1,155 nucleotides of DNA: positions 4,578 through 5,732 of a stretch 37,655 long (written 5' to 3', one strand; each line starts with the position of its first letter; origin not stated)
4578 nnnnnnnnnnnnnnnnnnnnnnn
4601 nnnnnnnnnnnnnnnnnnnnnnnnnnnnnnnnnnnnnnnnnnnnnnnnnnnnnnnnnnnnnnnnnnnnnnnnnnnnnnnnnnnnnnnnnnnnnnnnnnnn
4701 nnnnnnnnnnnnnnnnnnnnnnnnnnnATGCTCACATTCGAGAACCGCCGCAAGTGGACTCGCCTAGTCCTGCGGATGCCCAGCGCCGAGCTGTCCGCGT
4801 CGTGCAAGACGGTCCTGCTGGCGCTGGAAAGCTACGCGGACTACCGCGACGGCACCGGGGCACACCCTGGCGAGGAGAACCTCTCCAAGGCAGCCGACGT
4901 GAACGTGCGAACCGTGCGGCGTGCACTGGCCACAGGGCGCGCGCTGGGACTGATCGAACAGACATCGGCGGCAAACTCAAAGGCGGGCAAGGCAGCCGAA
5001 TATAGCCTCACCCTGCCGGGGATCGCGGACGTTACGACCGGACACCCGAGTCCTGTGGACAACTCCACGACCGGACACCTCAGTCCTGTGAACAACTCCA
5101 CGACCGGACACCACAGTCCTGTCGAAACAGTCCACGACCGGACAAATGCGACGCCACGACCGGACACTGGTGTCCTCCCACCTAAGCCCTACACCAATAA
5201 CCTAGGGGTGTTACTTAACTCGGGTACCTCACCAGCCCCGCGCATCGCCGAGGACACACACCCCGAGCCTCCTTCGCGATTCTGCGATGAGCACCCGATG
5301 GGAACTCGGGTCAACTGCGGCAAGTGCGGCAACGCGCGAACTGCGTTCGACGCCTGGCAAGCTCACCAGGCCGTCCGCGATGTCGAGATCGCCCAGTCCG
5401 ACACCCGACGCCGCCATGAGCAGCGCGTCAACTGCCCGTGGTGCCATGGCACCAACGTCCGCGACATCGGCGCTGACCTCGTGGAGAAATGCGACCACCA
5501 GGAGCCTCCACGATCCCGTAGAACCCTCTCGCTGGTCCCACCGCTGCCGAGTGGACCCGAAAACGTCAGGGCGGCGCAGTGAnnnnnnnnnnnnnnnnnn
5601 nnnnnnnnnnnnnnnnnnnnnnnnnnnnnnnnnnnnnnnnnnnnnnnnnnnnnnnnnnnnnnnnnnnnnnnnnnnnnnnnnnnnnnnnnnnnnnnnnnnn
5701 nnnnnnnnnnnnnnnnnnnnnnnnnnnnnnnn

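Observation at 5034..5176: Iteron-like 33-bp tandem repeats and a terminal perfect palindrome inside the initiator-like gene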

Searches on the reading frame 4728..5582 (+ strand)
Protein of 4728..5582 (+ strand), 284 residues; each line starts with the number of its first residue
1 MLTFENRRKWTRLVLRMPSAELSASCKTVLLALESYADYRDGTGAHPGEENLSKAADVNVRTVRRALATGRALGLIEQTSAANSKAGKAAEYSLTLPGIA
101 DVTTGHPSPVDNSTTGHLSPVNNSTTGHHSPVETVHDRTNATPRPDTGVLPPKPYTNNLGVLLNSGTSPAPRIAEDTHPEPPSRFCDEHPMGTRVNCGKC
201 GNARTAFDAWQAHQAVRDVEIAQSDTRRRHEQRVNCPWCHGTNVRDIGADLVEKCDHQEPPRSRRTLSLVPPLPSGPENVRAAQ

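Call 14: search_protein_families(library=pfam, proteins=[window:4728-5582:+], max_evalue=0.1)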
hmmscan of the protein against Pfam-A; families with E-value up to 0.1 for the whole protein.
window:4728-5582:+ (284 aa): 3 families
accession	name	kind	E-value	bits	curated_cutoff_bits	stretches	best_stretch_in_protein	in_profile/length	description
PF13730.12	HTH_36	-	0.00014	22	25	1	21-75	2-54/55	Helix-turn-helix domain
PF23451.1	Zn_ribbon_PaaD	-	0.00057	19.9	27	1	223-246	4-27/53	PaaD zinc beta ribbon domain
PF09681.16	Phage_rep_org_N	-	0.042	14.3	23.3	0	49-80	56-87/121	N-terminal phage replisome organiser (Phage_rep_org_N)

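Call 15: search_protein_families(library=phrogs, proteins=[window:4728-5582:+], max_evalue=0.01)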
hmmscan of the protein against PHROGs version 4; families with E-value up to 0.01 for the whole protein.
window:4728-5582:+ (284 aa): 10 families
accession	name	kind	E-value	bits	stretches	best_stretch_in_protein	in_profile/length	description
phrog_26991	-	unknown function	8.4e-160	532.2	1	1-284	20-310/310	-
phrog_2447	-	DNA, RNA and nucleotide metabolism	2.5e-10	41.9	1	128-265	146-268/295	replication initiation protein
phrog_3171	-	DNA, RNA and nucleotide metabolism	3.8e-10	40.7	1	106-260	163-311/331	replication initiation protein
phrog_1032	-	DNA, RNA and nucleotide metabolism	1.5e-07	32.7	1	14-131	9-128/281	replication initiation protein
phrog_8102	-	DNA, RNA and nucleotide metabolism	7.3e-05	23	1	20-93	30-105/337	replication initiation protein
phrog_6643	-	DNA, RNA and nucleotide metabolism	0.00059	20.4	1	23-143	16-135/313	replication initiation protein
phrog_270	-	DNA, RNA and nucleotide metabolism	0.0008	19.9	1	20-142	43-152/383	replication initiation protein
phrog_27344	-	DNA, RNA and nucleotide metabolism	0.0012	19.4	1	7-69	3-63/347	replication initiation protein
phrog_35392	-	unknown function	0.0015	19.2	1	181-219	176-216/238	-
phrog_678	-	DNA, RNA and nucleotide metabolism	0.0079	16.8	1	28-135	76-176/346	replication initiation O-like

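Call 17: find_related_loci(query=A2, collection=genome_contigs, flank=3000)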
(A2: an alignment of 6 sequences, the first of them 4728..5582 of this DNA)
Query A2 (284 aa) in genome_contigs; peptide patterns used: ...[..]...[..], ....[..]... (x = any residue, [..] = any of these).
88 stretches matched a pattern, but none encodes a relative of the query by tblastn (E <= 1e-3).

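Call 18: find_related_loci(query=A2, collection=viral_contigs, flank=3000)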
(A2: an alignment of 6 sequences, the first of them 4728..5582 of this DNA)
Query A2 (284 aa) in viral_contigs; peptide patterns used: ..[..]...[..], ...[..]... (x = any residue, [..] = any of these).
66 stretches matched a pattern; 21 encode a relative of the query (tblastn E <= 1e-3); 21 distinct loci.
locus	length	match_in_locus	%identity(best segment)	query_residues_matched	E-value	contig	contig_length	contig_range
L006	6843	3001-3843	93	1-281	6e-178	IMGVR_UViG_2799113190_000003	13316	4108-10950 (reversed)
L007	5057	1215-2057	93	1-281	8e-178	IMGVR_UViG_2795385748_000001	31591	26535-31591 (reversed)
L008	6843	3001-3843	93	1-281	3e-176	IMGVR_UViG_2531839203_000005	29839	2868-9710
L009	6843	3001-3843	93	1-281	1e-175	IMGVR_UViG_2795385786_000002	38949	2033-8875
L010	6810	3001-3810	89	1-281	8e-167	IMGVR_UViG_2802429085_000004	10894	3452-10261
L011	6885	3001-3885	90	1-284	6e-176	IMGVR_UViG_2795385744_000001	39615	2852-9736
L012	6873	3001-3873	82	1-281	7e-154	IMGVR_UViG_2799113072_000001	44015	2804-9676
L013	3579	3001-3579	95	1-193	2e-119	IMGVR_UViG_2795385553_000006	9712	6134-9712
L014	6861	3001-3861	63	5-284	2e-112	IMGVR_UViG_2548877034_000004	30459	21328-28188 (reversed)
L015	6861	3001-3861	63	5-284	1e-111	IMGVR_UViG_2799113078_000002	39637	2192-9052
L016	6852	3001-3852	63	5-281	2e-110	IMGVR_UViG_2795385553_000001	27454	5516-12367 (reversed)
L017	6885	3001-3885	61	5-281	2e-110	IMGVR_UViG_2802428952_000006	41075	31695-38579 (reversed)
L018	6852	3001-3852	63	5-281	2e-110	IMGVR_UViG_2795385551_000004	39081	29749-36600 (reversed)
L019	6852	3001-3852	63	5-281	4e-110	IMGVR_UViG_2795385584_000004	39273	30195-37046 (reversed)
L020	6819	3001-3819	65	5-281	4e-110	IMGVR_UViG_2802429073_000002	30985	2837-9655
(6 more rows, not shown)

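Call 19: find_homologous_proteins(query=window:4728-5582:+)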
Query window:4728-5582:+ (284 aa): 55 proteins with E <= 0.001 among 2898 candidates.
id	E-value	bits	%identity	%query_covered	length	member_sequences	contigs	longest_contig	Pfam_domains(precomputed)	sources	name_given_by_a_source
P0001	8.0e-174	595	93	100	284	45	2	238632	-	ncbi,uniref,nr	ncbi:helix-turn-helix domain-containing protein [Mycobacteroides abscessus]|uniref:hypothetical prot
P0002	4.4e-165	566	90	100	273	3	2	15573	-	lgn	-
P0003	1.7e-164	564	88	100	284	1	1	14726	-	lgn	-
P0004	4.0e-160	550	86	100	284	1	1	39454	-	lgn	-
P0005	1.2e-157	542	87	100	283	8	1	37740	-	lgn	-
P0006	7.5e-156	536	86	100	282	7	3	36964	-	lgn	-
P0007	5.4e-140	484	78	100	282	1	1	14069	-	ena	-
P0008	2.0e-134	466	78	100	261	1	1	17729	PF13730.13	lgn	-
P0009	2.5e-132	459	74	100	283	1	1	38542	-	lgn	-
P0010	2.9e-130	452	75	100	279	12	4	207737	PF13730.13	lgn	-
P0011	2.5e-123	429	71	100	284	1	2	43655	-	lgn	-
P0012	3.0e-120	419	70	100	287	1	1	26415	PF13730.13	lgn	-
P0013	2.9e-116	406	67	100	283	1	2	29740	PF13730.13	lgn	-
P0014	1.6e-115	404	70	100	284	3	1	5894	PF13730.13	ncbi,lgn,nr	ncbi:hypothetical protein A5721_16350 [Mycobacterium vulneris]|nr:hypothetical protein A5721_16350 [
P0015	2.1e-105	370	63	99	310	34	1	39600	-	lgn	-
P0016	3.4e-104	366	67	91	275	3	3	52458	PF13730.13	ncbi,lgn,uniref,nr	ncbi:helix-turn-helix domain-containing protein [Mycolicibacterium conceptionense]|uniref:Helix-turn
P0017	6.1e-104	366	63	100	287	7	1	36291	PF13730.13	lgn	-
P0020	5.7e-101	356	65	99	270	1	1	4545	PF13730.13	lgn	-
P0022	5.6e-90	320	66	84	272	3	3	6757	PF13730.13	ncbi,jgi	-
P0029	5.7e-69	251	51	99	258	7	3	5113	PF13730.13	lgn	-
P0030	3.5e-64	235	49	92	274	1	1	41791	-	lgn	-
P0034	1.9e-58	216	49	90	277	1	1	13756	-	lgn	-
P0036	1.4e-56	210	49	85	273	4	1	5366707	-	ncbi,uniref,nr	ncbi:hypothetical protein [Arthrobacter sp. SLBN-53]|uniref:hypothetical protein n=1 Tax=Arthrobacte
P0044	2.0e-50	190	46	90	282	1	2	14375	PF13730.13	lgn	-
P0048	1.0e-46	178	45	90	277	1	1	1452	PF13730.13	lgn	-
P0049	6.3e-46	175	47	91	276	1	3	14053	PF13730.13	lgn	-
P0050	4.6e-45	172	46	90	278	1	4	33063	-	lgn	-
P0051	1.0e-44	171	43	92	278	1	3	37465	PF13730.13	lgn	-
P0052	8.0e-44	168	46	77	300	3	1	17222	PF13730.13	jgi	-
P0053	8.9e-44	168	43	91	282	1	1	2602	PF13730.13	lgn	-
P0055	1.5e-38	151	42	91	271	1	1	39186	PF13730.13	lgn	-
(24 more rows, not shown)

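Call 25: find_encoding_contigs(protein=P0034, flank=3000, max_places=1)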
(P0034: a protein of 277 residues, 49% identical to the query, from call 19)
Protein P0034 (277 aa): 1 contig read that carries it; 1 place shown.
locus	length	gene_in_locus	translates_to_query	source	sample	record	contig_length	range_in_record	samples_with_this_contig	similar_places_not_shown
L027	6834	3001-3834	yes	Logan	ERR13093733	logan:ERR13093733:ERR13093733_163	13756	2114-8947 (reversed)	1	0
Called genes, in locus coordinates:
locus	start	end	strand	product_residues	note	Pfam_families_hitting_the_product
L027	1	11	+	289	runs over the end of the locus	PF10065:DUF2303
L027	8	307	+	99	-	PF13560:HTH_31 (weak), PF01381:HTH_3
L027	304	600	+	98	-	-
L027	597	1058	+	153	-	-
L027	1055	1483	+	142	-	-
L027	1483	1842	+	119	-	-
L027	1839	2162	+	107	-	-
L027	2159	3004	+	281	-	PF02086:MethyltransfD12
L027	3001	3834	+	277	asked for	-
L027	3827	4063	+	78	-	-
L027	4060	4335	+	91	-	-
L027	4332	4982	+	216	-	PF24030:DUF7341, PF24029:DUF7340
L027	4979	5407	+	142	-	-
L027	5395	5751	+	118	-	-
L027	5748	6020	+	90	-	PF23850:DUF7213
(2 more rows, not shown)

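Call 26: find_encoding_contigs(protein=P0050, flank=3000, max_places=1)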
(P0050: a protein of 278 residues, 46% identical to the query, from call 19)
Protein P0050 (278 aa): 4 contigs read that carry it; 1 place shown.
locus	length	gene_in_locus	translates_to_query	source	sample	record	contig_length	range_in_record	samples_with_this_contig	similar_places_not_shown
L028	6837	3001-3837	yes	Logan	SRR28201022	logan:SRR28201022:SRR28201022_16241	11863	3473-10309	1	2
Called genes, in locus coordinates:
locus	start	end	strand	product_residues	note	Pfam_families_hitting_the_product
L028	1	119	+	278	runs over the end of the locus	PF20188:DUF6551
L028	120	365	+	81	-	-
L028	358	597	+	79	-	-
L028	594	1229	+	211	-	-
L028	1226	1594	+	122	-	-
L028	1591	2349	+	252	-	-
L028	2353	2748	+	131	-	PF14216:DUF4326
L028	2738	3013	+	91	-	-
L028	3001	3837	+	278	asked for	-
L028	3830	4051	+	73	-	-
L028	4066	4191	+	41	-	-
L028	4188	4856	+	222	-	PF24030:DUF7341, PF24029:DUF7340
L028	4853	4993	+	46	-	-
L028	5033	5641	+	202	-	-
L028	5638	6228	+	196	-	-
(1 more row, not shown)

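Call 27: find_encoding_contigs(protein=P0051, flank=3000, max_places=1)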
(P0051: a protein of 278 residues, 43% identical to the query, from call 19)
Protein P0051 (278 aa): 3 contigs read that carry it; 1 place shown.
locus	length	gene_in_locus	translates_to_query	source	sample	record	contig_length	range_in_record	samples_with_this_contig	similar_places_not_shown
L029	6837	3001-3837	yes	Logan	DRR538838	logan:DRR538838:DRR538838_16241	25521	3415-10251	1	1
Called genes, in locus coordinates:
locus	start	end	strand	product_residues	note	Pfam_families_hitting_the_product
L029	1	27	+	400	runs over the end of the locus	PF20188:DUF6551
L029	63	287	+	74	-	-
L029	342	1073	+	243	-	-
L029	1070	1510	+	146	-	-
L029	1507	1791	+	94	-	-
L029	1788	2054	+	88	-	-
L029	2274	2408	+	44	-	-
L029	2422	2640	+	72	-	-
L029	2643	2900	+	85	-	-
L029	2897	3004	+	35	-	-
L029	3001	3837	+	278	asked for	PF13730:HTH_36 (weak)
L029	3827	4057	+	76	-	-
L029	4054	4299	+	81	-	-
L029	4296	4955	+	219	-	PF24030:DUF7341, PF24029:DUF7340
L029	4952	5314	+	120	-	-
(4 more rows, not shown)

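Call 28: find_encoding_contigs(protein=P0030, flank=3000, max_places=1)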
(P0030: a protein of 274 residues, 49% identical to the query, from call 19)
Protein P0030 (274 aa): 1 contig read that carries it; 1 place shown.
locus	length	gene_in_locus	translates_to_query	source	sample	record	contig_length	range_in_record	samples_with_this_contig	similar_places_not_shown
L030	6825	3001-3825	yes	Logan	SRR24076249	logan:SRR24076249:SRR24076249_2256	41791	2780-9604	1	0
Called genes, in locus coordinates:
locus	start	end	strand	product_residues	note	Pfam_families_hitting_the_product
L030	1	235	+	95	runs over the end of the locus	-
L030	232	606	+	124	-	-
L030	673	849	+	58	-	-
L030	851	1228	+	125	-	-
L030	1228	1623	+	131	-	-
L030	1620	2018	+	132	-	PF11750:DUF3307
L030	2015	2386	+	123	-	-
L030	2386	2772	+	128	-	PF14216:DUF4326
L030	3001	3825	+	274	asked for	-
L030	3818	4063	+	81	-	-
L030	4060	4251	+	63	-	-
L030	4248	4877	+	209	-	PF24030:DUF7341, PF24029:DUF7340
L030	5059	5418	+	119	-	-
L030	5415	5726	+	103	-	-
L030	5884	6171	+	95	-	PF01844:HNH (weak)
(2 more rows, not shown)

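Call 36: search_solved_structures(query=A3, max_evalue=10, show_alignments=2)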
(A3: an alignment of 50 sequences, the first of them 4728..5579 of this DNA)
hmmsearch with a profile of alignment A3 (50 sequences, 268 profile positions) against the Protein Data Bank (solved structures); distinct sequences matched with E-value up to 10: 2.
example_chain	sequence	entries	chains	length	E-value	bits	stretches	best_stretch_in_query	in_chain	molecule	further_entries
2d1h_A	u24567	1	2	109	0.28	14.3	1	48-90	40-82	109aa long hypothetical transcriptional regulator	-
8e55_A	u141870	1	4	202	1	12.4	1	25-66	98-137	SG135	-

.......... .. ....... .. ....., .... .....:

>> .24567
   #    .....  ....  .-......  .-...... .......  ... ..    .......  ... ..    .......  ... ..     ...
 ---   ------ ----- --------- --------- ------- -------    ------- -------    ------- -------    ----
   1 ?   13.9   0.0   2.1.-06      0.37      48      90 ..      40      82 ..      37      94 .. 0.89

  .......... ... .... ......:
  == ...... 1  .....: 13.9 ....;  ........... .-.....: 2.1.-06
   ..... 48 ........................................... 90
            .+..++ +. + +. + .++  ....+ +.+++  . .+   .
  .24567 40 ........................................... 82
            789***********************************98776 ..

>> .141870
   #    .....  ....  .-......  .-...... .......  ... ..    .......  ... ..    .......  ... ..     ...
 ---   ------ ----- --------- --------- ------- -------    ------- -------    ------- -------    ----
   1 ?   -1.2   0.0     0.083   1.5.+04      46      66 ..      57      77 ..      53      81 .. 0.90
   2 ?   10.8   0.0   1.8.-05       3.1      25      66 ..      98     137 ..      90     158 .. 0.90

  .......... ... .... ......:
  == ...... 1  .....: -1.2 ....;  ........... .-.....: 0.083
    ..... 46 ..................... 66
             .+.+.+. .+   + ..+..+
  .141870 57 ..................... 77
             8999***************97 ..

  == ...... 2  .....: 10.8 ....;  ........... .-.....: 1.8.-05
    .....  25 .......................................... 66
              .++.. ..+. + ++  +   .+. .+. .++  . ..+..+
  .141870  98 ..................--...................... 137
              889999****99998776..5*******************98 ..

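Call 46: predict_structure(alignment_id=A3)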
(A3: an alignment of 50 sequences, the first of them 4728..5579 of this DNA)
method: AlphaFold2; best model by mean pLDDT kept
length: 284 residues; sequences in the alignment: 50
mean_pLDDT: 70.3   pTM: 0.37
mean pLDDT of the five models: 70.3, 69.6, 68.8, 65.7, 65.4
residues with pLDDT >= 90: 97; 70-90: 77; 50-70: 13; < 50: 97
segments of 3 or more residues with pLDDT < 50: 100-150, 153-175, 262-284
pLDDT, mean of each block of 10 residues (from residue 1): 85 93 95 90 83 94 95 93 85 80 33 33 34 33 41 42 39 55 91 90 93 91 89 85 78 75 43 44 37
secondary structure, 60 per line:
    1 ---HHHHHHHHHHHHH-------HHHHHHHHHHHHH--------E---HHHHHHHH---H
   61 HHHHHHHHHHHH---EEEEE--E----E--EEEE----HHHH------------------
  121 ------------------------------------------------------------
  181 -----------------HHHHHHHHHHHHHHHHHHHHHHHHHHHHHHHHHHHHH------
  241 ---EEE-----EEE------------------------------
elements in order: H4-16 H24-36 H49-56 H60-72 E76-80 E91-94 H99-102 H198-234 E244-246 E252-254

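Call 48: fold_search(model_id=the predicted structure, library=pdb)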
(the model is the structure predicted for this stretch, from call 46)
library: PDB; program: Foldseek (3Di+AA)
matches with E <= 10: 1545; with E <= 0.001: 0
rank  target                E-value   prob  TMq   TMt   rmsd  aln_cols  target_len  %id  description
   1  2fbh                  2.9e-03  1.00  0.22  0.41   7.1        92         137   24  The crystal structure of transcriptional regulator PA3341 (released 2005-12-20)
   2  6xjf_B                5.9e-03  1.00  0.23  0.58   3.2        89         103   17  X-ray crystal structure of Pyrococcus furiosus general transcription factor TFE-alpha (SeMet labeled protein) (released 2020-07-08)
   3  6pco_C                5.9e-03  1.00  0.22  0.43   6.9        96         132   20  Mechanism for regulation of DNA binding of Bordetella bronchiseptica BpsR by 6-hydroxynicotinic acid (released 2019-11-06)
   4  3cjn                  7.1e-03  1.00  0.21  0.38   6.4        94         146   22  Crystal structure of transcriptional regulator, MarR family, from Silicibacter pomeroyi (released 2008-03-25)
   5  6pcp_A                7.5e-03  1.00  0.23  0.42   6.9        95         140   21  Mechanism for regulation of DNA binding of Bordetella bronchiseptica BpsR by 6-hydroxynicotinic acid (released 2019-11-06)
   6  8g5s_A                9.5e-03  0.99  0.20  0.16   7.4        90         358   18  Crystal structure of apo TnmJ (released 2023-10-18)
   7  8c7t_A                1.0e-02  1.00  0.22  0.23   4.6        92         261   15  Unliganded transcriptional pleiotropic repressor CodY from Enterococcus faecalis (released 2023-06-28)
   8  3q5f_B                1.0e-02  1.00  0.21  0.39   8.3        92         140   22  Crystal structure of the Salmonella transcriptional regulator SlyA in complex with DNA (released 2011-05-04)
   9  3q5f_A                1.0e-02  1.00  0.21  0.39   8.3        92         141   22  Crystal structure of the Salmonella transcriptional regulator SlyA in complex with DNA (released 2011-05-04)
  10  6kf4_G                1.6e-02  1.00  0.23  0.38   3.4        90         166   24  Cryo-EM structure of Thermococcus kodakarensis RNA polymerase (released 2020-07-01)
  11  6pcp_B                1.6e-02  1.00  0.22  0.43   6.9        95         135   21  Mechanism for regulation of DNA binding of Bordetella bronchiseptica BpsR by 6-hydroxynicotinic acid (released 2019-11-06)
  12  4ray_A                1.6e-02  1.00  0.22  0.42   5.1       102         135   16  Crystal structure of Magnetospirillum gryphiswaldense MSR-1 Apo-Fur (released 2015-07-15)
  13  6pco_A                2.1e-02  1.00  0.22  0.42   6.9        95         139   21  Mechanism for regulation of DNA binding of Bordetella bronchiseptica BpsR by 6-hydroxynicotinic acid (released 2019-11-06)
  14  4pql_B                2.1e-02  0.99  0.23  0.44   9.3       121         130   12  N-Terminal domain of DNA binding protein (released 2014-06-11)
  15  6cmv_C                2.3e-02  0.97  0.19  0.40   5.7        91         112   16  Crystal structure of Archaeal Biofilm Regulator (AbfR2) from Sulfolobus acidocaldarius (released 2018-11-14)
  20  5kbj_G                2.5e-02  0.99  0.21  0.41   5.0       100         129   14  Structure of Rep-DNA complex (released 2016-06-29)
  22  4pt7_B                2.8e-02  0.98  0.22  0.43   9.7       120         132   12  Structure of initiator (released 2014-06-25)
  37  5kbj_H                3.9e-02  0.99  0.22  0.45   5.1        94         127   15  Structure of Rep-DNA complex (released 2016-06-29)
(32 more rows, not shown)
